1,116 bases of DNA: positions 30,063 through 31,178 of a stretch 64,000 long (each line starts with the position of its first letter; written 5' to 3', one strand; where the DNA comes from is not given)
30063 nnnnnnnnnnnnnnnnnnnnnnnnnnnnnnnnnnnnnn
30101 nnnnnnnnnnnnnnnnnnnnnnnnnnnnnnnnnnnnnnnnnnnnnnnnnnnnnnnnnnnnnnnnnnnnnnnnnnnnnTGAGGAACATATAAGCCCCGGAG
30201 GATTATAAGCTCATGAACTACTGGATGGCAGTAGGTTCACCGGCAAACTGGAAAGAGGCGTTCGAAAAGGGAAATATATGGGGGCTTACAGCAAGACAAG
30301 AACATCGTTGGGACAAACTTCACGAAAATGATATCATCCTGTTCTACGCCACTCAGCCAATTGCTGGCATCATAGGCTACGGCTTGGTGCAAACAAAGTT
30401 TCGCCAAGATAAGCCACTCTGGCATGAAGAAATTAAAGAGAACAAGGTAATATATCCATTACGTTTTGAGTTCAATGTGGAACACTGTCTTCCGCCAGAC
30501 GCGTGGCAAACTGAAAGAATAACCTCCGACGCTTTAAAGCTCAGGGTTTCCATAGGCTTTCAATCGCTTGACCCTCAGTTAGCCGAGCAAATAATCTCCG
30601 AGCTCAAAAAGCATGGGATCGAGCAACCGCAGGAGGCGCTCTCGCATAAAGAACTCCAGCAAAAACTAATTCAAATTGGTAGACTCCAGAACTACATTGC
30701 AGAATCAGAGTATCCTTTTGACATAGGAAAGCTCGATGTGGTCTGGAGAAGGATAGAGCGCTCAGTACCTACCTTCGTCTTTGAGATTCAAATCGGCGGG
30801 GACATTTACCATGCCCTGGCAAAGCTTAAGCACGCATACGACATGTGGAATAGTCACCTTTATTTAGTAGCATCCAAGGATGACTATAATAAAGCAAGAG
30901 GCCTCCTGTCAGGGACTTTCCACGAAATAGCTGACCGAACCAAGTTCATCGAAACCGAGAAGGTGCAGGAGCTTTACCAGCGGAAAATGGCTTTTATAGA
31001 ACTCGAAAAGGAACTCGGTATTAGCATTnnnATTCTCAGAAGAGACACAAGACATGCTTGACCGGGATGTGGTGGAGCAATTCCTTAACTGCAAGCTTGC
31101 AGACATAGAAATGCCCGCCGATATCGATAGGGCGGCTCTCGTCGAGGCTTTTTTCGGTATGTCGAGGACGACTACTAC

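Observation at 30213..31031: EVE + PD-(D/E)XK-like fusion in an AT-richer insert: putative modification-dependent restriction gene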

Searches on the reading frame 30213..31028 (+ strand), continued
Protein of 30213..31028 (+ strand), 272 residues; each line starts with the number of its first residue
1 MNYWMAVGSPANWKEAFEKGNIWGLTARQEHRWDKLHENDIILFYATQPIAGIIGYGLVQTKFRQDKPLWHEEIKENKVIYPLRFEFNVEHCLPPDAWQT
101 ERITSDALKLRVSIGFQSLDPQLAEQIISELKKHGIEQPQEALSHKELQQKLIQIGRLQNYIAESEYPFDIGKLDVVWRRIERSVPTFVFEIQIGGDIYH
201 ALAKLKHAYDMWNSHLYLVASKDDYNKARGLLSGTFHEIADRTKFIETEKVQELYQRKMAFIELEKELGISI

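Call 60: search_protein_families(library=pfam, proteins=[L050:196-897:-, L050:1884-2075:-, L050:2075-2890:-, L053:4100-4987:+, L053:3625-4008:+, L058:5902-6186:+, L058:6186-7475:+, L064:5856-6518:+, L069:4302-4616:+, L033:3355-4848:+], max_evalue=0.01)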
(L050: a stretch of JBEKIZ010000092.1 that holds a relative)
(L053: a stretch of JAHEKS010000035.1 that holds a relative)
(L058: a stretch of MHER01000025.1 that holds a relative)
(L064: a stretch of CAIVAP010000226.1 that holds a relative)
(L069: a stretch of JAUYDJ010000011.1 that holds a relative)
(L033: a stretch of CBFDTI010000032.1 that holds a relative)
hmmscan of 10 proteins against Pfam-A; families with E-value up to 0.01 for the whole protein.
L050:196-897:- (234 aa): 0 families

L050:1884-2075:- (64 aa): 0 families

L050:2075-2890:- (272 aa): 2 families
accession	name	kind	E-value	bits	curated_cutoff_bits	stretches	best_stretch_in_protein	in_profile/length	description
PF01555.25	N6_N4_Mtase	-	1.1e-10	42.4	26.7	1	165-222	159-213/221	DNA methylase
PF01170.24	UPF0020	-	0.0011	19.2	22.3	1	189-216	27-54/197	RMKL-like, methyltransferase domain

L053:4100-4987:+ (296 aa): 2 families
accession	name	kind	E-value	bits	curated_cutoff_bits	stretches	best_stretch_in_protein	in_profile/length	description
PF01555.25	N6_N4_Mtase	-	1.3e-13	51.9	26.7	1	49-109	154-214/221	DNA methylase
PF01170.24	UPF0020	-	8.8e-07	29.2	22.3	1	75-102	27-54/197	RMKL-like, methyltransferase domain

L053:3625-4008:+ (128 aa): 1 family
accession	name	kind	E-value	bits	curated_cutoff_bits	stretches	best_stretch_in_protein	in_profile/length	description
PF20464.3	MmeI_N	-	6.4e-27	95.5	27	1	11-118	2-118/181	MmeI, N-terminal domain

L058:5902-6186:+ (95 aa): 0 families

L058:6186-7475:+ (430 aa): 2 families
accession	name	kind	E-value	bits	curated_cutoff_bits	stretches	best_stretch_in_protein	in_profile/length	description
PF01555.25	N6_N4_Mtase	-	1.7e-45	156.1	26.7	1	28-258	1-220/221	DNA methylase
PF00565.23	SNase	-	1.1e-05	26.2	21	1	355-427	22-94/107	Staphylococcal nuclease homologue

L064:5856-6518:+ (221 aa): 1 family
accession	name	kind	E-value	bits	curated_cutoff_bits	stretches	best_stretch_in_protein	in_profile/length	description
PF14511.12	RE_EcoO109I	-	9e-28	97.8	22.5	2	17-127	3-113/198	Type II restriction endonuclease EcoO109I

L069:4302-4616:+ (105 aa): 0 families

L033:3355-4848:+ (498 aa): 2 families
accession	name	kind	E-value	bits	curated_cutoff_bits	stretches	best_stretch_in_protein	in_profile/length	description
PF13860.13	FlgD_ig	-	5.4e-07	29.9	27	1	432-488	22-78/79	FlgD Ig-like domain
PF18962.6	Por_Secre_tail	-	6.8e-07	29.9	27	1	415-495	2-74/75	Secretion system C-terminal sorting domain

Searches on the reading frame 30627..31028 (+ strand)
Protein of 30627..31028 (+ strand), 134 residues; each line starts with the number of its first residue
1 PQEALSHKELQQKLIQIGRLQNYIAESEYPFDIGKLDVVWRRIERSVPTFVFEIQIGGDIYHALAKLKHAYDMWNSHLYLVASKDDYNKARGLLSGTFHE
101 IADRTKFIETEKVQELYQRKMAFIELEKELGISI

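Call 24: search_solved_structures(query=A4, max_evalue=10, show_alignments=3)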
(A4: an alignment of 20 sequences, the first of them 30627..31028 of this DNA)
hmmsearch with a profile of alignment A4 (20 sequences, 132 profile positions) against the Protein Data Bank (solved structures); distinct sequences matched with E-value up to 10: 0.

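Call 25: search_protein_families(library=pfam, proteins=[window:30627-31028:+], max_evalue=10)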
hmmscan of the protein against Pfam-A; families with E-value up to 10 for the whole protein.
window:30627-31028:+ (134 aa): 0 families

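Call 30: predict_structure(alignment_id=A4)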
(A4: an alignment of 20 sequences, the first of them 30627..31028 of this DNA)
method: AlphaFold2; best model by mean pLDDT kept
length: 134 residues; sequences in the alignment: 20
mean_pLDDT: 92.6   pTM: 0.85
mean pLDDT of the five models: 92.6, 91.6, 90.5, 90.0, 89.5
residues with pLDDT >= 90: 114; 70-90: 16; 50-70: 3; < 50: 1
segments of 3 or more residues with pLDDT < 50: none
pLDDT, mean of each block of 10 residues (from residue 1): 80 97 94 93 92 91 96 96 92 96 95 95 93 78
secondary structure, 60 per line:
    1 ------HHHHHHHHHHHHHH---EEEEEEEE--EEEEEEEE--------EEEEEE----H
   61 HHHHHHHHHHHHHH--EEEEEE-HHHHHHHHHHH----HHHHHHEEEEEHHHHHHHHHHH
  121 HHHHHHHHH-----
elements in order: H7-20 E24-31 E34-41 E50-55 H60-74 E77-82 H84-94 H99-104 E105-109 H110-129

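Call 32: fold_search(model_id=the predicted structure, library=pdb)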
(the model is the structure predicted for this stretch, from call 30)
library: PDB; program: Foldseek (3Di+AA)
matches with E <= 10: 510; with E <= 0.001: 0
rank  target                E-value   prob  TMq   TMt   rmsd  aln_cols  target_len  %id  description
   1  3hrl                  2.8e-02  0.94  0.42  0.56   8.4       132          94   15  Crystal structure of a putative endonuclease-like protein (ngo0050) from neisseria gonorrhoeae (released 2009-06-30)
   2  7e8r                  4.2e-02  0.93  0.50  0.23   4.6       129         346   10  EcoT38I restriction endonuclease (released 2022-03-02)
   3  3r3p_B                5.9e-02  0.87  0.42  0.54   6.2       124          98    6  Homing Endonuclease I-Bth0305I Catalytic Domain (released 2011-10-05)
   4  4dap                  6.3e-02  0.95  0.49  0.30   4.0       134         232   13  The structure of Escherichia coli SfsA (released 2013-08-14)
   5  1ipa                  1.1e-01  0.38  0.34  0.20  13.0       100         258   10  CRYSTAL STRUCTURE OF RNA 2'-O RIBOSE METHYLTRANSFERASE (released 2002-07-10)
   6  7clf_B                1.1e-01  0.92  0.32  0.14   2.5        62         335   18  PigF with SAH (released 2021-07-28)
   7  3ijm_A                1.1e-01  0.84  0.34  0.32   3.8        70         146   11  The structure of a restriction endonuclease-like fold superfamily protein from Spirosoma linguale. (released 2009-09-22)
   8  7clu_B                1.5e-01  0.87  0.32  0.15   2.6        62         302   19  PigF with SAH (released 2021-07-28)
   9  2g3w_A                1.5e-01  0.69  0.47  0.38   5.3       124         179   10  The Crystal Structure of YaeQ Protein from Xanthomonas axonopodis pv. citri (released 2007-02-27)
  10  1ega_A                1.6e-01  0.11  0.25  0.14  11.2       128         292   16  CRYSTAL STRUCTURE OF A WIDELY CONSERVED GTPASE ERA (released 1999-07-12)
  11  2g3w_B                1.8e-01  0.60  0.47  0.37   5.7       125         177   12  The Crystal Structure of YaeQ Protein from Xanthomonas axonopodis pv. citri (released 2007-02-27)
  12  8vc9_E                2.0e-01  0.41  0.32  0.13   8.0        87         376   15  Hybrid response regulator LvrB from Leptospira / phosphorylated REC form (released 2024-12-18)
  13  3s1s                  2.2e-01  0.66  0.37  0.07   4.1        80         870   18  Characterization and crystal structure of the type IIG restriction endonuclease BpuSI (released 2011-07-13)
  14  3kcn_A                2.5e-01  0.41  0.34  0.34   9.4        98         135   10  The crystal structure of adenylate cyclase from Rhodopirellula baltica (released 2009-11-17)
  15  7clf_A                2.9e-01  0.80  0.32  0.14   2.6        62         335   18  PigF with SAH (released 2021-07-28)
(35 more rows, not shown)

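Call 44: search_protein_representatives(alignment_id=A4)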
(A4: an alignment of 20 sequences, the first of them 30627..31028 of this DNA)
Query: 20 sequences, 132 profile positions. Proteins with E-value up to 0.001 (for the whole library): 524; up to 1e-10: 355; up to 1e-30: 57. The best 150 are listed.
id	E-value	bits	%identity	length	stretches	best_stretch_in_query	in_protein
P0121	2.0e-60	218.9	-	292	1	4-132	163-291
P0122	9.5e-57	207.0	-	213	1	3-131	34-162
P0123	5.5e-56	204.5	-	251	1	4-132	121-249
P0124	1.1e-53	197.1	-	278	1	3-132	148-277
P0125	2.6e-52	192.7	-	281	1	4-132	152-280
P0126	1.1e-50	187.3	-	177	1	4-132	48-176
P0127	1.5e-50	187.0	-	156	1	4-132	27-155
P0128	7.0e-47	175.1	-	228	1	4-132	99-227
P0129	1.9e-46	173.7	-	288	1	4-132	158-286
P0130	3.7e-46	172.7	-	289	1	5-132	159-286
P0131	1.8e-45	170.5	-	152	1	3-114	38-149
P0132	2.4e-45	170.1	-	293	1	5-132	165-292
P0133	1.0e-44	168.0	-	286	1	5-132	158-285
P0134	4.1e-44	166.1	-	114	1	24-132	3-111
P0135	8.1e-43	161.9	-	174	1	5-107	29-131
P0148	2.8e-39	150.5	-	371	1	7-132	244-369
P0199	5.3e-28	114.0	-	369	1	4-126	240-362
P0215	3.4e-26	108.1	-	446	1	5-127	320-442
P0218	4.1e-26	107.9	-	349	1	5-129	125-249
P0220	4.8e-26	107.7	-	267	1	5-132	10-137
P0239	3.5e-24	101.6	-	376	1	5-127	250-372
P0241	6.0e-24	100.9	-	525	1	4-130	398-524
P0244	9.5e-24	100.2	-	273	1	4-131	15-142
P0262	3.1e-21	92.1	-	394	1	3-130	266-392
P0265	4.5e-21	91.6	-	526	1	4-127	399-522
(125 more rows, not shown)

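Call 46: search_protein_families(library=pfam, proteins=[P0215, P0241, P0265, P0148, P0199, P0239, P0262, P0218, P0220, P0244], max_evalue=0.01)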
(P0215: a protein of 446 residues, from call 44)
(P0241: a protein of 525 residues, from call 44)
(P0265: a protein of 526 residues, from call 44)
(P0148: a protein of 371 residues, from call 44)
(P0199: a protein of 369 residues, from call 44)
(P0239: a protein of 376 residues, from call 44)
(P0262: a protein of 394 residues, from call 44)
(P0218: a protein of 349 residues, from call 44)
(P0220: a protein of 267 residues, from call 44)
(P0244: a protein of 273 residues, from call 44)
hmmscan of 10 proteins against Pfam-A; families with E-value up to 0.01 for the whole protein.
P0215 (446 aa): 0 families

P0241 (525 aa): 0 families

P0265 (526 aa): 0 families

P0148 (371 aa): 0 families

P0199 (369 aa): 2 families
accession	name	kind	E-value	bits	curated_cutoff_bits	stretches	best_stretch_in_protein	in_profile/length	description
PF05066.19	HARE-HTH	-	8.2e-16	58.6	25.9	1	133-200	3-69/71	HB1, ASXL, restriction endonuclease HTH domain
PF14338.12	Mrr_N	-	1.7e-13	51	29.5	1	5-92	1-85/87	Mrr N-terminal domain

P0239 (376 aa): 1 family
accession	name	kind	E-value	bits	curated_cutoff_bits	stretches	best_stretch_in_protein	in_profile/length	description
PF05066.19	HARE-HTH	-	1.4e-17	64.2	25.9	1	151-224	1-71/71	HB1, ASXL, restriction endonuclease HTH domain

P0262 (394 aa): 2 families
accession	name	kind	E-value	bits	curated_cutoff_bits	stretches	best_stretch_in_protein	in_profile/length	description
PF08819.17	DUF1802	-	6.3e-41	140.5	25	1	5-174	1-173/174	Domain of unknown function (DUF1802)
PF13715.12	CarbopepD_reg_2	-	0.00099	19.5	32.2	1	211-274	10-74/88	CarboxypepD_reg-like domain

P0218 (349 aa): 0 families

P0220 (267 aa): 1 family
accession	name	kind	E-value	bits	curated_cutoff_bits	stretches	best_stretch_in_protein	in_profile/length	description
PF18899.5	DUF5655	-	9.2e-13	48.7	24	1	166-266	4-105/109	Domain of unknown function (DUF5655)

P0244 (273 aa): 0 families
